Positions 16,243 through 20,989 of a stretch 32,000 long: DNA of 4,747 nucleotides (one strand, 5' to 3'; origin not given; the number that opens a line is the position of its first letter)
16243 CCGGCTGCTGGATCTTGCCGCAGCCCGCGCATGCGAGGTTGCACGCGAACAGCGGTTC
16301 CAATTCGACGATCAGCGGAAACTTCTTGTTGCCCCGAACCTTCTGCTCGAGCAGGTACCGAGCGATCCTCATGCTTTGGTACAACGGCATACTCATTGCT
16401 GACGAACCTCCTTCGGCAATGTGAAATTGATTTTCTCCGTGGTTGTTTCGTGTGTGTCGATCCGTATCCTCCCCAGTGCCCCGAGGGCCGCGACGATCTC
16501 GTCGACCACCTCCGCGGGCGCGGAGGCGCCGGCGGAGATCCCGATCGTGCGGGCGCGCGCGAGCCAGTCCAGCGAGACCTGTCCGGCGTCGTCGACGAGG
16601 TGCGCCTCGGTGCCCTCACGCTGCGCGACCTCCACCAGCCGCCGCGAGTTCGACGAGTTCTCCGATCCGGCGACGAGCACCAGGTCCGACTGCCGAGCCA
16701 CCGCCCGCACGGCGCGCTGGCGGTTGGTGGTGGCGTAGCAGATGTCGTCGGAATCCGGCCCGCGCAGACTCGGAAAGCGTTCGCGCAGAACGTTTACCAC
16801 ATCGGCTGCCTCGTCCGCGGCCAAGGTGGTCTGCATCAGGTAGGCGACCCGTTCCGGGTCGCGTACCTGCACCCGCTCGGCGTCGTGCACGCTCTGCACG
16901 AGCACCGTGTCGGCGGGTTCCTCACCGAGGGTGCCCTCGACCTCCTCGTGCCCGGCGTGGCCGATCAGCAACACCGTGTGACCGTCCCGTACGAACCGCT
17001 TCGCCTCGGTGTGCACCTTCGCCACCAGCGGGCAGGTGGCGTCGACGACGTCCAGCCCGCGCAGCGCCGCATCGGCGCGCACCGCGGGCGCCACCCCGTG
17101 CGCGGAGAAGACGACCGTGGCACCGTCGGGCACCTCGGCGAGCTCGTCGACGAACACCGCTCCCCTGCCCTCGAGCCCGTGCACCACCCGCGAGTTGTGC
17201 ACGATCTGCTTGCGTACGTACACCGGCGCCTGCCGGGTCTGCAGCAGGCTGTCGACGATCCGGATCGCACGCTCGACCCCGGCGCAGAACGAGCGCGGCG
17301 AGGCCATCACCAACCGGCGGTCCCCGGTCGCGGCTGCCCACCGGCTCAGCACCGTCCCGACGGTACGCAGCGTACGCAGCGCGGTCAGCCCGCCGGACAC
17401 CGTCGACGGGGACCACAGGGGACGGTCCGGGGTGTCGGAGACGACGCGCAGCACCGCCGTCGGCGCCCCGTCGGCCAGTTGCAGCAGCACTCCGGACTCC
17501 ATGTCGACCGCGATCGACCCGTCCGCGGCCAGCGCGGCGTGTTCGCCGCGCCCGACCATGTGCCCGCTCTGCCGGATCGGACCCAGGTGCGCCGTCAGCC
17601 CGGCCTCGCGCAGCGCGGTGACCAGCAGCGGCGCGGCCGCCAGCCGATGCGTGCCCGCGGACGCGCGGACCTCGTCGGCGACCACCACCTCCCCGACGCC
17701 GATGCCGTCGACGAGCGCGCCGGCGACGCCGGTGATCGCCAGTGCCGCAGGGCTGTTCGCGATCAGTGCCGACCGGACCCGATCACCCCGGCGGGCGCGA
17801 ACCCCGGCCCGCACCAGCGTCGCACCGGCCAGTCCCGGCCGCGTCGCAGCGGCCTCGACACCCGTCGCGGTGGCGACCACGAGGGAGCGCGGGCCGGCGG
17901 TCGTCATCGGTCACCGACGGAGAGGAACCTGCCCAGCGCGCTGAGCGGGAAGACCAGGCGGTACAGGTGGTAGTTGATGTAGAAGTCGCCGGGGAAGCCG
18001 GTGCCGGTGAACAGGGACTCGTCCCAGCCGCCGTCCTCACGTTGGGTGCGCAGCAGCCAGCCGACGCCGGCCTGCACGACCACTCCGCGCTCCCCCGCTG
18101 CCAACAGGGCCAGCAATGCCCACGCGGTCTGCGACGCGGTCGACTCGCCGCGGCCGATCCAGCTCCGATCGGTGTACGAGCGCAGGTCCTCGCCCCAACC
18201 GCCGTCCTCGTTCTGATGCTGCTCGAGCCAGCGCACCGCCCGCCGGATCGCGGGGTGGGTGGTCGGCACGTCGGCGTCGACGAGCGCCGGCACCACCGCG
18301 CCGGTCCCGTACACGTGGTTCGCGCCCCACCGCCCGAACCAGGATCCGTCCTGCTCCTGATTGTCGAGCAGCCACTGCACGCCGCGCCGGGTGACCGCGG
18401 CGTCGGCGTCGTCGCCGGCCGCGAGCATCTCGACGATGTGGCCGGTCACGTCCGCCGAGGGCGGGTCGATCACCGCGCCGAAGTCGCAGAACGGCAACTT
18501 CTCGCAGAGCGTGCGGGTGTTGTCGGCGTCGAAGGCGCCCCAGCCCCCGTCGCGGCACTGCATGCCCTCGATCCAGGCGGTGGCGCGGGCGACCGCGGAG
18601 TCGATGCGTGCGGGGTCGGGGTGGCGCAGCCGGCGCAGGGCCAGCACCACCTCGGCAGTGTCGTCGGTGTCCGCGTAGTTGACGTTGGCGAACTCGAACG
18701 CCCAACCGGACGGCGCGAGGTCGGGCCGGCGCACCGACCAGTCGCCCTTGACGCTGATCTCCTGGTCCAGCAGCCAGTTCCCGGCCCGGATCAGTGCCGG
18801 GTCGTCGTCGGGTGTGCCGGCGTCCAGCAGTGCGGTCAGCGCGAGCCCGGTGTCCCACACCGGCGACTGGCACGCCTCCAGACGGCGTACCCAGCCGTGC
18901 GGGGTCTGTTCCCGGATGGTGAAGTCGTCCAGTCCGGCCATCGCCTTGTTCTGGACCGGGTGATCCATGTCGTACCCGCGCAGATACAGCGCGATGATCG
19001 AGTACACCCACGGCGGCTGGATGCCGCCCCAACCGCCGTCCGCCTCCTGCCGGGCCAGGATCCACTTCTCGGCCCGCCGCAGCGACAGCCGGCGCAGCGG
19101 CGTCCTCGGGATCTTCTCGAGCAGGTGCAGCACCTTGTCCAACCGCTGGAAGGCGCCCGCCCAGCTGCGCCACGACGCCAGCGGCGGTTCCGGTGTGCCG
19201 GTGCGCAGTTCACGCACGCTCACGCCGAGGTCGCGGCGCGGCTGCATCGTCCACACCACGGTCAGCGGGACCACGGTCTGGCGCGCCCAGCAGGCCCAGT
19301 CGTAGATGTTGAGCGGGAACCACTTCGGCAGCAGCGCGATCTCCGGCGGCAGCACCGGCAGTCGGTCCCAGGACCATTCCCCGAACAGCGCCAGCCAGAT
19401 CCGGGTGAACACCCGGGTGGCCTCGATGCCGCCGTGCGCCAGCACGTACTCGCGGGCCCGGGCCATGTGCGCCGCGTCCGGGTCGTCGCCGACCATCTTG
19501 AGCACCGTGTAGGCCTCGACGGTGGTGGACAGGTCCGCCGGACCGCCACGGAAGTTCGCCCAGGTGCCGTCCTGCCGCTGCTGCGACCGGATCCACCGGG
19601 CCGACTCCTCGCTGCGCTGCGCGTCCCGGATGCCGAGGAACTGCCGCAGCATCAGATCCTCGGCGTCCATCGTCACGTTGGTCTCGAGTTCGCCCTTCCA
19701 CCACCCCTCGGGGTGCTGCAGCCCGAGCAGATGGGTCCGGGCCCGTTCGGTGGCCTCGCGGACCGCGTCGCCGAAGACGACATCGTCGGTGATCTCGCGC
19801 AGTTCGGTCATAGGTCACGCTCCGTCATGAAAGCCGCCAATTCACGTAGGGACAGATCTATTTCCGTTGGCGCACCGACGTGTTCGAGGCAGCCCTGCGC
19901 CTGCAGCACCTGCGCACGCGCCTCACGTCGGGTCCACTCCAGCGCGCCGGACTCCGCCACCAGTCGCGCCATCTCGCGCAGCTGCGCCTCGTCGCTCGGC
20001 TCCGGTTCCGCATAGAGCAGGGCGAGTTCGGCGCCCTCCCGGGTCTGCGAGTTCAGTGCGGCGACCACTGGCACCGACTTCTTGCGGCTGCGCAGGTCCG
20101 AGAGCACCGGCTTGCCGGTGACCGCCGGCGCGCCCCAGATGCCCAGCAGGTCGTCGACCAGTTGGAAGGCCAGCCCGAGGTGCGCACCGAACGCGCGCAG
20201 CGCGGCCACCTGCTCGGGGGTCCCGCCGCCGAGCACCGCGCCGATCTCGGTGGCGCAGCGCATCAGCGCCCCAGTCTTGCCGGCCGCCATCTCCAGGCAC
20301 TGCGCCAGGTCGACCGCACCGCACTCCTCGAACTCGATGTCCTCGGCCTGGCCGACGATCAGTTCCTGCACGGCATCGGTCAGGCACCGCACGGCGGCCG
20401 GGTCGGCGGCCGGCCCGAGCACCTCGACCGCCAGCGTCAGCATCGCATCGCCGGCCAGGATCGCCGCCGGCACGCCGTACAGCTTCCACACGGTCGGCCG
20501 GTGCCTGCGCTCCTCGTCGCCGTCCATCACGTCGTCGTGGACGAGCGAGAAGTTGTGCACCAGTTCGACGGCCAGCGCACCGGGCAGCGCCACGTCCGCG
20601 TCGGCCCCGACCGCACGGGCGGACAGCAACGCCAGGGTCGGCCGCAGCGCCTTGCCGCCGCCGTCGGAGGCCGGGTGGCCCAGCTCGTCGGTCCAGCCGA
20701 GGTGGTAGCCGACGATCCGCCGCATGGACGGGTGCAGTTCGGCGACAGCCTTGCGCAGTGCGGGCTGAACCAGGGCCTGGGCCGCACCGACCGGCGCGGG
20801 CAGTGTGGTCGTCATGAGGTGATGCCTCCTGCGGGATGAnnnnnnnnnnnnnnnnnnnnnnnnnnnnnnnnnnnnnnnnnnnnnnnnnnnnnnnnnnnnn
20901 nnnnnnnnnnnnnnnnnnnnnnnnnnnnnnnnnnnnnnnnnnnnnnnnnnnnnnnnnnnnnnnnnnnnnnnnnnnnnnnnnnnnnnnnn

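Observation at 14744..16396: DosR/DevR dormancy regulator joined to the 3' end of the hopanoid operon by a 6-nt gap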

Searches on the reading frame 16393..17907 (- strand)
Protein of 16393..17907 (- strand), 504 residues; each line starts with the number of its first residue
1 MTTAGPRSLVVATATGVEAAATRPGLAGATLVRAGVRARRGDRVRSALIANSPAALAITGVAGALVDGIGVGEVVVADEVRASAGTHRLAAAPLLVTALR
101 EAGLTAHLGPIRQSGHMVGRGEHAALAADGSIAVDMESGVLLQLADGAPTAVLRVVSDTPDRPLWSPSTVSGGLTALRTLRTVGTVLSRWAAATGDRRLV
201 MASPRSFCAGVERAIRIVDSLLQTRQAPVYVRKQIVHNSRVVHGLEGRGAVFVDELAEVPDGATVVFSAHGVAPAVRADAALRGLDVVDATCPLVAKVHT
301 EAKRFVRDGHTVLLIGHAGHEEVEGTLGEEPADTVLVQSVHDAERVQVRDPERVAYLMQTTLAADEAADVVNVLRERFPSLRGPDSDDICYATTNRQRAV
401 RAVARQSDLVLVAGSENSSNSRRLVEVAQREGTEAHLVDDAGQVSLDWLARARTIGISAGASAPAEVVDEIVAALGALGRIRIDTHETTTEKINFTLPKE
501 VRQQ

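Call 9: search_protein_families(library=pfam, proteins=[window:16393-17907:-])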
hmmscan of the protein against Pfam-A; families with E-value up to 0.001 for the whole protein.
window:16393-17907:- (504 aa): 2 families
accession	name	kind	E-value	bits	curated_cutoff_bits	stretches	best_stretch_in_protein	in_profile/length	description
PF02401.23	LYTB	-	5.3e-89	298.5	24.5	1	200-475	2-266/267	LytB protein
PF01048.26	PNP_UDP_1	-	1.9e-06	27.9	25.1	1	31-161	46-201/233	Phosphorylase superfamily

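Call 37: search_protein_families(library=ncbifam, proteins=[window:16393-17907:-], max_evalue=0.00001)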
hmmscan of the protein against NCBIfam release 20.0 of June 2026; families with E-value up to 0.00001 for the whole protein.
window:16393-17907:- (504 aa): 9 families
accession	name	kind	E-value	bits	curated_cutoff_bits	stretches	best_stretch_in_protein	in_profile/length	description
NF002189.0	PRK01045.1-3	equivalog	8.4e-128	425.9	444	1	192-503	9-321/326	4-hydroxy-3-methylbut-2-enyl diphosphate reductase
NF002188.0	PRK01045.1-2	equivalog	5.3e-122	406.8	420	1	199-503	3-309/315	4-hydroxy-3-methylbut-2-enyl diphosphate reductase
NF002190.0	PRK01045.1-4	subfamily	1.4e-119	398.7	389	1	196-503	6-317/321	4-hydroxy-3-methylbut-2-enyl diphosphate reductase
TIGR00216.1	ispH_lytB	equivalog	2.5e-89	299.2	187.85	1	200-476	3-280/282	4-hydroxy-3-methylbut-2-enyl diphosphate reductase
NF002187.0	PRK01045.1-1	equivalog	3.7e-64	216.5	276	1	200-476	4-276/282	4-hydroxy-3-methylbut-2-enyl diphosphate reductase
NF000907.0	PRK00087.1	equivalog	4.3e-63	213.5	624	1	199-492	3-292/671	bifunctional 4-hydroxy-3-methylbut-2-enyl diphosphate reductase/30S ribosomal protein S1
NF009024.0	PRK12360.1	equivalog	3.3e-52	177.5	387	1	198-475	2-278/281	4-hydroxy-3-methylbut-2-enyl diphosphate reductase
NF009911.0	PRK13371.1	equivalog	4.1e-31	108.4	440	2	193-346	51-210/405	4-hydroxy-3-methylbut-2-enyl diphosphate reductase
TIGR03468.1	HpnG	hypoth_equivalog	1.5e-15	57.4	187.1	1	11-164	4-162/212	hopanoid-associated phosphorylase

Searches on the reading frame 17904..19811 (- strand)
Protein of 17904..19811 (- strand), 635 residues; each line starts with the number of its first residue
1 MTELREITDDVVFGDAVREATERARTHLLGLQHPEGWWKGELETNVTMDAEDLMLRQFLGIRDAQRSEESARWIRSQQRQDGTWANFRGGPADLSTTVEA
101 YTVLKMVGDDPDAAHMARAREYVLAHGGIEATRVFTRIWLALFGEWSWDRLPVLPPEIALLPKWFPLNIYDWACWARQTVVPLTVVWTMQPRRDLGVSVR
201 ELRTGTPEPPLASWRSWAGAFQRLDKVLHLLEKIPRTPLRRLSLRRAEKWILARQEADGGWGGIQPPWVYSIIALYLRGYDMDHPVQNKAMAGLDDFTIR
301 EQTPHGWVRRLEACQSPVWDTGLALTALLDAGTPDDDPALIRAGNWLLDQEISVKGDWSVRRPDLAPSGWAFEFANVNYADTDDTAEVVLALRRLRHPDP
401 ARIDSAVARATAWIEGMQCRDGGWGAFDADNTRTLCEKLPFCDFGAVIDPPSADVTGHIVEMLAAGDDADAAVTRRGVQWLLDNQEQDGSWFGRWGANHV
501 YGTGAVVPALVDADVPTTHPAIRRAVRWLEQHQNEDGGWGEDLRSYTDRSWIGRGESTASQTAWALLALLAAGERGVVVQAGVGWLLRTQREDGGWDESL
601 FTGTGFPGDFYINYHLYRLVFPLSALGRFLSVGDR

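Call 9: search_protein_families(library=pfam, proteins=[window:17904-19811:-])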
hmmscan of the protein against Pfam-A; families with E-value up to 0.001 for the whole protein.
window:17904-19811:- (635 aa): 4 families
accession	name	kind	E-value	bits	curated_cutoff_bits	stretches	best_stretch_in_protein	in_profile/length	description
PF13243.12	SQHop_cyclase_C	-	2.4e-141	470.8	26.1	1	316-629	2-317/319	Squalene-hopene cyclase C-terminal domain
PF13249.12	SQHop_cyclase_N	-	1e-126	422.4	26.2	2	22-302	2-290/291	Squalene-hopene cyclase N-terminal domain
PF00432.27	Prenyltrans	-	1.7e-09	38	26.5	1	406-595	51-215/304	Prenyltransferase alpha-alpha toroid domain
PF07678.20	TED_complement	-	2.4e-06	27.3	22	0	519-572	113-165/312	A-macroglobulin TED domain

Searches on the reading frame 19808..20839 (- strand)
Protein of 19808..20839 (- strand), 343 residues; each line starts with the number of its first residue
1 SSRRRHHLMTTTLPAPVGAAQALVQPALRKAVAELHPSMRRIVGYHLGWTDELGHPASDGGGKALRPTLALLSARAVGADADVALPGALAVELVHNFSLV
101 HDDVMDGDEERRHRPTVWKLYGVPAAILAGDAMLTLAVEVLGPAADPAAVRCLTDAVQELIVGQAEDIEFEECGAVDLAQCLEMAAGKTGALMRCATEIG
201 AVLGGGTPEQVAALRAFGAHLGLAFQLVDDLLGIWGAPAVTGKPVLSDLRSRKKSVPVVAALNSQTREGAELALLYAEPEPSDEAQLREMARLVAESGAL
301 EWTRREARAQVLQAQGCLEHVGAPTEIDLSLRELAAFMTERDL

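Call 13: search_protein_families(library=pfam, proteins=[window:19808-20839:-])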
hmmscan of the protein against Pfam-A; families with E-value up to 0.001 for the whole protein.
window:19808-20839:- (343 aa): 1 family
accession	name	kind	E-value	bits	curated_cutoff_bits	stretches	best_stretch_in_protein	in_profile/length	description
PF00348.22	polyprenyl_synt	-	1.2e-58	198.7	27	1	57-292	11-249/251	Polyprenyl synthetase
